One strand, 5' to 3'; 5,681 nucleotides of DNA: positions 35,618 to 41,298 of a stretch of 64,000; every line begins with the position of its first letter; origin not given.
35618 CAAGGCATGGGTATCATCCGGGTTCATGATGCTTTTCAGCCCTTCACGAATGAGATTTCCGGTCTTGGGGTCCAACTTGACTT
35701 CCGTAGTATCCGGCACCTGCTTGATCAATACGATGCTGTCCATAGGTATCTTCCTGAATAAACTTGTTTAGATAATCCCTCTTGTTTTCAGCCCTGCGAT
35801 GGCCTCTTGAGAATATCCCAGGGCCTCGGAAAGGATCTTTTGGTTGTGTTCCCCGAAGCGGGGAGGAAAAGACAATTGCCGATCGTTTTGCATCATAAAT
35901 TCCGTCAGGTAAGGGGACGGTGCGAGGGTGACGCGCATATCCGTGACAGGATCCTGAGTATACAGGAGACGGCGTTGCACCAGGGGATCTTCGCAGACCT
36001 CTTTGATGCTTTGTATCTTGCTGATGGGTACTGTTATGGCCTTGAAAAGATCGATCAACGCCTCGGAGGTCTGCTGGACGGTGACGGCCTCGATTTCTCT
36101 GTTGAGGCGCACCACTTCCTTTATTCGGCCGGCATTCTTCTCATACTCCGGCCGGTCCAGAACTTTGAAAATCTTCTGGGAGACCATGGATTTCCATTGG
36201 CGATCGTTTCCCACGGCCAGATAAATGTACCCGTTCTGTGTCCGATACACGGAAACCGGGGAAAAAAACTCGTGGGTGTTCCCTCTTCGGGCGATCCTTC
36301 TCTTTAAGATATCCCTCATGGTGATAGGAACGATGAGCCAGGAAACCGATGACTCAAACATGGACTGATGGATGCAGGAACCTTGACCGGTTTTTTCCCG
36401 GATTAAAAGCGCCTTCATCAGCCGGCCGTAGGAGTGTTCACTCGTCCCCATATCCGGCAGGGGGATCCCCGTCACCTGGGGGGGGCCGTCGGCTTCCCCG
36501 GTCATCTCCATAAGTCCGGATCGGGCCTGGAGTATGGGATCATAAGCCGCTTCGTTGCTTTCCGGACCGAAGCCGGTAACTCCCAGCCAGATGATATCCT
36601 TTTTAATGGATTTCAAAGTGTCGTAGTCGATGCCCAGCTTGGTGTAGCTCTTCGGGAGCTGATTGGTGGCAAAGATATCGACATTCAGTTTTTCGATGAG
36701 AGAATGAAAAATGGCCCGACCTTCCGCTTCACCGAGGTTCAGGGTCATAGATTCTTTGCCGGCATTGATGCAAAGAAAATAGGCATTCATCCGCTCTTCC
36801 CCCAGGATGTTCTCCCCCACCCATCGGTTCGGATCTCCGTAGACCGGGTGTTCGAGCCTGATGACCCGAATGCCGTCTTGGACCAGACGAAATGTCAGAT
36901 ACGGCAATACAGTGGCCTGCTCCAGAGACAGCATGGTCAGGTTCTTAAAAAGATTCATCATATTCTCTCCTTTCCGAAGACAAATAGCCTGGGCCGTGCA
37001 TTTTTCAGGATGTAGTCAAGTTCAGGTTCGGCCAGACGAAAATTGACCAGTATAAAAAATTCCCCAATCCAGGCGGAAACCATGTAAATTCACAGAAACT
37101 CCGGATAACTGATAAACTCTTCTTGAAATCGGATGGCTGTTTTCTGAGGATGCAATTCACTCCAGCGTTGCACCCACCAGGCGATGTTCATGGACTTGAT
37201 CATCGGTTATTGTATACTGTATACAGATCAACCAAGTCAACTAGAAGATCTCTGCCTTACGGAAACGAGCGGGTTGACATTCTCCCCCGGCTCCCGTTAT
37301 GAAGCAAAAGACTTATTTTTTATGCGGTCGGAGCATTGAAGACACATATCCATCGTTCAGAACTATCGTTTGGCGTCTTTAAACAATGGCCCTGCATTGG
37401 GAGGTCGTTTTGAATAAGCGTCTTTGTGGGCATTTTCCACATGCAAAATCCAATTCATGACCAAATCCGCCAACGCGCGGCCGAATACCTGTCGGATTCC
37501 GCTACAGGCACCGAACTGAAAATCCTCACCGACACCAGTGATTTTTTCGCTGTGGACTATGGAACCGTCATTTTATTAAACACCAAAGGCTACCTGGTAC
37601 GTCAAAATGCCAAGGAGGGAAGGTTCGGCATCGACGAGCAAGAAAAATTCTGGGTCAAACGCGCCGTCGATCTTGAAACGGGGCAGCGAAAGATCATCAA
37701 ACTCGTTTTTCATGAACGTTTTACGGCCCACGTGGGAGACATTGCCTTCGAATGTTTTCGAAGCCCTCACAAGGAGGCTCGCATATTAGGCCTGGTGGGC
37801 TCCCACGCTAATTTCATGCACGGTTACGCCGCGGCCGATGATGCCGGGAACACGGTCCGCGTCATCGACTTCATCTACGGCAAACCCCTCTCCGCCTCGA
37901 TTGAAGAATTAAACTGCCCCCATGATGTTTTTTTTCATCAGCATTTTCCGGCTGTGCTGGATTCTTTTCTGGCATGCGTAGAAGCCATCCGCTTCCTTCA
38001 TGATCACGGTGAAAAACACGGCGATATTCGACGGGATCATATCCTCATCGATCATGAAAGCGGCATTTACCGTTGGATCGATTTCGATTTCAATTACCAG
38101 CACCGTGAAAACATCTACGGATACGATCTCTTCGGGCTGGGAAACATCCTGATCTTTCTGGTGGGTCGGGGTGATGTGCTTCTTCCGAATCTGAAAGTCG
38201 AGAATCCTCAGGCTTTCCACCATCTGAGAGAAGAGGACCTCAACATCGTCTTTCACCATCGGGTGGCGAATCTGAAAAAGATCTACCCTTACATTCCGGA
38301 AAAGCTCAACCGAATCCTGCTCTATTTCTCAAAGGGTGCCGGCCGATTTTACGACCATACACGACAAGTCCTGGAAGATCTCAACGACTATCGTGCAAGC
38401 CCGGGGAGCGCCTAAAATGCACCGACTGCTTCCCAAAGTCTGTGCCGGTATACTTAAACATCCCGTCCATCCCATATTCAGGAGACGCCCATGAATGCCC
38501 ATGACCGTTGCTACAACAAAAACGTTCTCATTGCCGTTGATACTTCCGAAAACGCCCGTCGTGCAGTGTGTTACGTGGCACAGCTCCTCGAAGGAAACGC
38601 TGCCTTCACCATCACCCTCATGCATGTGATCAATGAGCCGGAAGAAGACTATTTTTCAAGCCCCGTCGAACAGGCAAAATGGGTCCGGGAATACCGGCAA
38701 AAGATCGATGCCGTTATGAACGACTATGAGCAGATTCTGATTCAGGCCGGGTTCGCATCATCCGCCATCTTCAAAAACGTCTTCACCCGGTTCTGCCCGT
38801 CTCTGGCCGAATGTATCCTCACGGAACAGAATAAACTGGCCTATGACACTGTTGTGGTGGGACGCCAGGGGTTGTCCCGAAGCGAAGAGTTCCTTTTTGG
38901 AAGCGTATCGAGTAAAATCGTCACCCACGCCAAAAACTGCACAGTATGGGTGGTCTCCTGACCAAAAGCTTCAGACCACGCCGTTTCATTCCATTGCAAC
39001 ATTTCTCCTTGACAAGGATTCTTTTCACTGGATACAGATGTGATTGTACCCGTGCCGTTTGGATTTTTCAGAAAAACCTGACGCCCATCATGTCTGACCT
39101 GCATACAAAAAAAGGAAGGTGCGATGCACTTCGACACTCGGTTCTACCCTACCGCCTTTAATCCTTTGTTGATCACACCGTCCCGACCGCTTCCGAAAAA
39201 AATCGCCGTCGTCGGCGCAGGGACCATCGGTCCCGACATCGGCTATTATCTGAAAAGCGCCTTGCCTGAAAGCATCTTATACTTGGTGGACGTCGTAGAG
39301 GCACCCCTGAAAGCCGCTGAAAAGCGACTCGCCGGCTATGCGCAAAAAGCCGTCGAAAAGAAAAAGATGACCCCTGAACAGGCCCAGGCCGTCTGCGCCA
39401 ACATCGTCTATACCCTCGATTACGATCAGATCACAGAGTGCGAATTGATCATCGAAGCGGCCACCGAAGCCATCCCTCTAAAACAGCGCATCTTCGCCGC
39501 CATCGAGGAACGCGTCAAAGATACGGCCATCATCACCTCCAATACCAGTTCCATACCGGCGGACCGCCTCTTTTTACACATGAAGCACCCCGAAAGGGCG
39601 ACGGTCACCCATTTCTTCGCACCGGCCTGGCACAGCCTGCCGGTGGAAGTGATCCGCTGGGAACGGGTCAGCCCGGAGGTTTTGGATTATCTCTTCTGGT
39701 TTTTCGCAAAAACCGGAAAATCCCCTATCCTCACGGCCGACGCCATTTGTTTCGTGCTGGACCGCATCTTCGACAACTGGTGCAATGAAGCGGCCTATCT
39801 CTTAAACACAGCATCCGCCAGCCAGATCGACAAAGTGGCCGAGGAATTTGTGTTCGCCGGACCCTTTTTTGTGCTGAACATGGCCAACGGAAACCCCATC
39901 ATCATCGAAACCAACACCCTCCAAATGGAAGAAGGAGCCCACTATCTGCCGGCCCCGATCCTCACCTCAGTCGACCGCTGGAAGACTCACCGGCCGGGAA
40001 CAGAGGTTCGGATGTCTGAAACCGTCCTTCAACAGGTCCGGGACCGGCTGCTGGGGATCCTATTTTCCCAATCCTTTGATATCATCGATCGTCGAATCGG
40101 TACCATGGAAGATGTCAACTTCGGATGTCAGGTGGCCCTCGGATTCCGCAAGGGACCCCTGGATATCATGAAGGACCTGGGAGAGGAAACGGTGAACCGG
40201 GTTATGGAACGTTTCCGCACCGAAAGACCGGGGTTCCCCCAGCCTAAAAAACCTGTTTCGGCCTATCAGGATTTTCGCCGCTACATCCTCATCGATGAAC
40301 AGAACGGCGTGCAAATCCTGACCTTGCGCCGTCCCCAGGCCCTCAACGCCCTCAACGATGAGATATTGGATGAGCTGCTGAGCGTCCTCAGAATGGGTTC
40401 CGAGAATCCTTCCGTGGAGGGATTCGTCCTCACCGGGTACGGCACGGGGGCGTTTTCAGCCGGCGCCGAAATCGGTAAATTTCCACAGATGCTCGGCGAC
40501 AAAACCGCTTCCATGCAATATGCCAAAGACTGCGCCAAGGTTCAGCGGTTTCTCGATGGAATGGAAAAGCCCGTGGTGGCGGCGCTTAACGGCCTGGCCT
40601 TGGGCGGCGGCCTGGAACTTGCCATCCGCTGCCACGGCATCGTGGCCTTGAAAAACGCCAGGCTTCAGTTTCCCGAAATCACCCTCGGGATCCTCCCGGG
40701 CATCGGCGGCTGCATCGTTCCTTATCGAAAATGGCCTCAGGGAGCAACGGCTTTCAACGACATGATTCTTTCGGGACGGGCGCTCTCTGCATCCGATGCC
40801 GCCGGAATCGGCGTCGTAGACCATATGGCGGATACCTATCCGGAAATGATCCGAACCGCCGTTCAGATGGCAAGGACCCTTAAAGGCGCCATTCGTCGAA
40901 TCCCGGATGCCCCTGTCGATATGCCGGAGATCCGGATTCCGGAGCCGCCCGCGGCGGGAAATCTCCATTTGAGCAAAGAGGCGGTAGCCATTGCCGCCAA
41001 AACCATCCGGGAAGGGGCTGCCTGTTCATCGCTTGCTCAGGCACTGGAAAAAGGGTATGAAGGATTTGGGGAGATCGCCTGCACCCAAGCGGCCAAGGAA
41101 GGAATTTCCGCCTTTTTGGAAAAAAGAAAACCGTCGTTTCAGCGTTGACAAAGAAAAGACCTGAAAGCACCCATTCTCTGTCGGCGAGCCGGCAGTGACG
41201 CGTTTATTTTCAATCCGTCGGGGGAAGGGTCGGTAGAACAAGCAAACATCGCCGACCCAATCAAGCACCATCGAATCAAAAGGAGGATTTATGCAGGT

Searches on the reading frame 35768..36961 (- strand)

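Call 95: search_protein_families(library=pfam, proteins=[window:35768-36961:-], max_evalue=0.00001)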
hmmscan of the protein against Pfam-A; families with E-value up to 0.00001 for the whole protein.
window:35768-36961:- (397 aa): 1 family
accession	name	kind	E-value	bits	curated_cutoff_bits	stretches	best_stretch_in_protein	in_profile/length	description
PF02515.22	CoA_transf_3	-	6.7e-73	246.3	23.3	1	7-373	3-366/366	CoA-transferase family III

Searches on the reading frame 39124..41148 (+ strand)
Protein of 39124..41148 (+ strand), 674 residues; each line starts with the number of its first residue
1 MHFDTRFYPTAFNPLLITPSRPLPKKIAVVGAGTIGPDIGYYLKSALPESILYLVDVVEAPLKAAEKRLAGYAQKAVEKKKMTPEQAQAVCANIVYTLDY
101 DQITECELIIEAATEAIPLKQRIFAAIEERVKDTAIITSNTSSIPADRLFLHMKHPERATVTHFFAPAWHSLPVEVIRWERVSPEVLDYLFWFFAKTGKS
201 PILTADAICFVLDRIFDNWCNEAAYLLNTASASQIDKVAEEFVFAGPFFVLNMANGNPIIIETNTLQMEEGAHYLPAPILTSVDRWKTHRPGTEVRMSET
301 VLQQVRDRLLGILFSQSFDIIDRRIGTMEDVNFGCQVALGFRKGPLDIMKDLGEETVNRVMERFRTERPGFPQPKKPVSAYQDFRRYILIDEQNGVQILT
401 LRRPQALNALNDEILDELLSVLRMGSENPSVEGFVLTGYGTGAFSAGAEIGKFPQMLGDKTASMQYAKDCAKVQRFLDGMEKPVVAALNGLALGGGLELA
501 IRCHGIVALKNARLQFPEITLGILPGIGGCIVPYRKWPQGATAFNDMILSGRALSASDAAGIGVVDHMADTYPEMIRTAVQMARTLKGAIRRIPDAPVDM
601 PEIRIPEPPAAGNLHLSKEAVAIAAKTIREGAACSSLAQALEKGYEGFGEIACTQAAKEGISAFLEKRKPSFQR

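Call 41: search_protein_families(library=ncbifam, proteins=[window:39124-41148:+], max_evalue=0.00001)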
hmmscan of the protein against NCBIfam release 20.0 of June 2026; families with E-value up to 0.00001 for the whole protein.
window:39124-41148:+ (674 aa): 83 families (the best 25 are shown)
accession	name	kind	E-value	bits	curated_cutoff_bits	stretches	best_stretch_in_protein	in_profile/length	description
NF008727.0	PRK11730.1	equivalog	2.5e-67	227.8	870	2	24-249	313-539/717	fatty acid oxidation complex subunit alpha FadB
NF008363.0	PRK11154.1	equivalog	1.9e-62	211.4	869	2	25-250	310-536/708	fatty acid oxidation complex subunit alpha FadJ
TIGR02437.1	FadB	equivalog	4.1e-57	194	933.55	2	25-252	314-542/714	fatty acid oxidation complex subunit alpha FadB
TIGR02440.1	FadJ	equivalog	8.2e-53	179.7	968.45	2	25-251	305-532/699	fatty acid oxidation complex subunit alpha FadJ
TIGR02441.1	fa_ox_alpha_mit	equivalog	7.2e-50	169.8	964.65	2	385-579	12-206/737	fatty acid oxidation complex subunit alpha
NF006124.0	PRK08268.1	subfamily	1.3e-43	149.7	508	1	25-241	8-224/507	3-hydroxyacyl-CoA dehydrogenase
NF007239.0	PRK09674.1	equivalog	2.4e-42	145.2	371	1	387-585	5-195/257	2,3-dehydroadipyl-CoA hydratase PaaF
NF004475.0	PRK05809.1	subfamily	1e-41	143.2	394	1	388-586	6-199/260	short-chain-enoyl-CoA hydratase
NF005803.0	PRK07658.1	equivalog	9.9e-40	136.6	313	2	390-586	6-196/257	enoyl-CoA hydratase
NF004517.0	PRK05862.1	equivalog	1.1e-39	136.6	396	1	387-586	5-196/257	enoyl-CoA hydratase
NF006007.0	PRK08138.1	subfamily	5.7e-39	134.1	355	1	391-586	13-200/261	enoyl-CoA hydratase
NF004634.0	PRK05980.1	equivalog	5.5e-38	130.8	375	1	387-586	4-202/263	crotonase/enoyl-CoA hydratase family protein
NF051848.1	EnCoAHydtEchA19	equivalog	6.7e-38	130.7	400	1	388-585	2-196/258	enoyl-CoA hydratase EchA19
NF004474.0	PRK05808.1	subfamily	1.8e-36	125.9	408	1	25-238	4-217/283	3-hydroxybutyryl-CoA dehydrogenase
NF004699.0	PRK06035.1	equivalog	2.4e-34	118.8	500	1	25-254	4-238/294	3-hydroxyacyl-CoA dehydrogenase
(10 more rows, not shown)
